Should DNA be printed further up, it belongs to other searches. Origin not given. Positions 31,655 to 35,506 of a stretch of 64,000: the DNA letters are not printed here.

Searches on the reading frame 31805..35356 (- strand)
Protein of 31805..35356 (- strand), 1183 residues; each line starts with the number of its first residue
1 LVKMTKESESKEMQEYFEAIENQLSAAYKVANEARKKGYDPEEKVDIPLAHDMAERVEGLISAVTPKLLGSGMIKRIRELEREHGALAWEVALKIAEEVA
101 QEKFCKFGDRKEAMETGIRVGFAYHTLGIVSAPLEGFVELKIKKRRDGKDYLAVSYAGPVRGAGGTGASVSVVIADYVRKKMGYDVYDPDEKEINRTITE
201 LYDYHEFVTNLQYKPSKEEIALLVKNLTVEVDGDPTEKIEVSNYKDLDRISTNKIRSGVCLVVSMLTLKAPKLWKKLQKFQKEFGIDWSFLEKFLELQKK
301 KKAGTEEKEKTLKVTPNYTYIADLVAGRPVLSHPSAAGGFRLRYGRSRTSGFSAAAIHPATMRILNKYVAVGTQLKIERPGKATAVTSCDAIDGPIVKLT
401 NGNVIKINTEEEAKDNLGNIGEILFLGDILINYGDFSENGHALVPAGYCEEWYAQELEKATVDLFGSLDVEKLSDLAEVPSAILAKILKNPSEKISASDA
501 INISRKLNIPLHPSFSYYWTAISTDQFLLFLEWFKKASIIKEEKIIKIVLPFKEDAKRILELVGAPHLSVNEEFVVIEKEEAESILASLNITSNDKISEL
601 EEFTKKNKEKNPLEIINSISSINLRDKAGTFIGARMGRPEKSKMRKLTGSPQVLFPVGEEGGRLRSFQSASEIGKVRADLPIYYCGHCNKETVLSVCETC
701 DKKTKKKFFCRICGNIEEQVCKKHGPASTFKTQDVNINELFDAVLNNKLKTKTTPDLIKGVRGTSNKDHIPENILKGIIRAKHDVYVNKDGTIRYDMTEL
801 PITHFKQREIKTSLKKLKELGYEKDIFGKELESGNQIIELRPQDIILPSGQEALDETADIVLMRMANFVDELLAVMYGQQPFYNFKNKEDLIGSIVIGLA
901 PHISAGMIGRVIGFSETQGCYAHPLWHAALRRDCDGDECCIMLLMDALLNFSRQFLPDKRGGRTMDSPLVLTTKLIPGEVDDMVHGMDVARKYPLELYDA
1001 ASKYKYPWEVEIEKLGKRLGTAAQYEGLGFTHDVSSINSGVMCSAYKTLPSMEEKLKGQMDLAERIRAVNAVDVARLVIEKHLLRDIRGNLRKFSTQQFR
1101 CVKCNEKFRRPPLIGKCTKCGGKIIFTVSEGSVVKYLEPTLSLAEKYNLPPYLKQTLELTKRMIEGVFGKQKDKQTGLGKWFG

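Call 10: search_protein_families(library=pfam, proteins=[window:31805-35356:-])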
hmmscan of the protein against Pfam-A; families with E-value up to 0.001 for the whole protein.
window:31805-35356:- (1183 aa): 4 families
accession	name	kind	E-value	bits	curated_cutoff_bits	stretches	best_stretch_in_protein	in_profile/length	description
PF24844.1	PolC_DP2_central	-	1.4e-124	416.2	24.3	1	307-714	1-367/372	DNA polymerase II large subunit DP2, central domain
PF24846.1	PolC_DP2_cat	-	1.7e-121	405.2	24.3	1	755-1055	5-299/299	DNA polymerase II large subunit DP2, catalytic domain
PF03833.19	PolC_DP2_N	-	3.4e-85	285.9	24.3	1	15-295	1-269/271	DNA polymerase II large subunit DP2, N-terminal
PF22912.2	zf-DPOE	-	0.00026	21.5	21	1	1096-1150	2-54/58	Zinc finger domain of DNA polymerase-epsilon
